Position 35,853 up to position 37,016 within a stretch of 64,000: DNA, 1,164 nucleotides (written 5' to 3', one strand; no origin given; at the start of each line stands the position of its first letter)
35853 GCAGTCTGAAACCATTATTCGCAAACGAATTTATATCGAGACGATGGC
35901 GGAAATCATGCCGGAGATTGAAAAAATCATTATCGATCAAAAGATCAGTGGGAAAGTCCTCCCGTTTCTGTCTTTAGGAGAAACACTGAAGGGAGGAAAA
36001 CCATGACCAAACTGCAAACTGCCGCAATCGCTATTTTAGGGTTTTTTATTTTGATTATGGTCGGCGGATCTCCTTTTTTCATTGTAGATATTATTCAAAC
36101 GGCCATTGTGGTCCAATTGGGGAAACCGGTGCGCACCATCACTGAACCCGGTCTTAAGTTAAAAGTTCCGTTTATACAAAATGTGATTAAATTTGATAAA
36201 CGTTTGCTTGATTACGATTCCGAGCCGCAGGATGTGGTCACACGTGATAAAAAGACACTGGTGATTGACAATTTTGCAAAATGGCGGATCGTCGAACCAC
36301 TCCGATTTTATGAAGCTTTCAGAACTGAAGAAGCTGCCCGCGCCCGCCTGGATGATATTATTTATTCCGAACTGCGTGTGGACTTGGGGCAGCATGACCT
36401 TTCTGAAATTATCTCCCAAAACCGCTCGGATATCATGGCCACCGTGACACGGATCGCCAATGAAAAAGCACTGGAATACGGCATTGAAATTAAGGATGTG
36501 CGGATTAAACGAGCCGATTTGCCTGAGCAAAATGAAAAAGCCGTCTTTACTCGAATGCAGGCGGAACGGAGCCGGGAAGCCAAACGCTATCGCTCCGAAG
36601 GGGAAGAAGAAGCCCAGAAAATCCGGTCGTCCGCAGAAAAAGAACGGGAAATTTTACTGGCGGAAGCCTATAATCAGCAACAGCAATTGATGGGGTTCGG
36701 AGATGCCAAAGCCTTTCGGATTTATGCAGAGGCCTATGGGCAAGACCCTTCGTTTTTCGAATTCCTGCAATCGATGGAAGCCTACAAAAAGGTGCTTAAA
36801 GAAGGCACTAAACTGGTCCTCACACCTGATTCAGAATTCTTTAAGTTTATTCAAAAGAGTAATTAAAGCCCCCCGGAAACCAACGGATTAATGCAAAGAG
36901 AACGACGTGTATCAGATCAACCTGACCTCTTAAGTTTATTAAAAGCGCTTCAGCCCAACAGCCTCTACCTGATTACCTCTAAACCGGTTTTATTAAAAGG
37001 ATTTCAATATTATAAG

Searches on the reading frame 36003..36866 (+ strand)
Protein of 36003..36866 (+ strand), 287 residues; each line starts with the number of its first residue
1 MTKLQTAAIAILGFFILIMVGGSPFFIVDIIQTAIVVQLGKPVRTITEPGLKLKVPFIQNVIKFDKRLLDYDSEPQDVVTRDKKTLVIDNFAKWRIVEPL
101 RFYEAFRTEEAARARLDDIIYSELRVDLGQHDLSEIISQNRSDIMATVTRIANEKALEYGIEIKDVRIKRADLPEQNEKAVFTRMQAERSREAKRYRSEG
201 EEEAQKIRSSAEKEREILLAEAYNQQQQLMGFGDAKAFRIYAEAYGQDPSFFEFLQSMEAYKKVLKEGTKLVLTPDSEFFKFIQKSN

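Call 74: search_protein_families(library=pfam, proteins=[window:36003-36866:+], max_evalue=0.00001)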
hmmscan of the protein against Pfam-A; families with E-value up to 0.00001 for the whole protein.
window:36003-36866:+ (287 aa): 1 family
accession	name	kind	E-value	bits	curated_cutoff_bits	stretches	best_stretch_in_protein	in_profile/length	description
PF01145.31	Band_7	-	7.9e-33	114.4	23.6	1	28-201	3-175/176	SPFH domain / Band 7 family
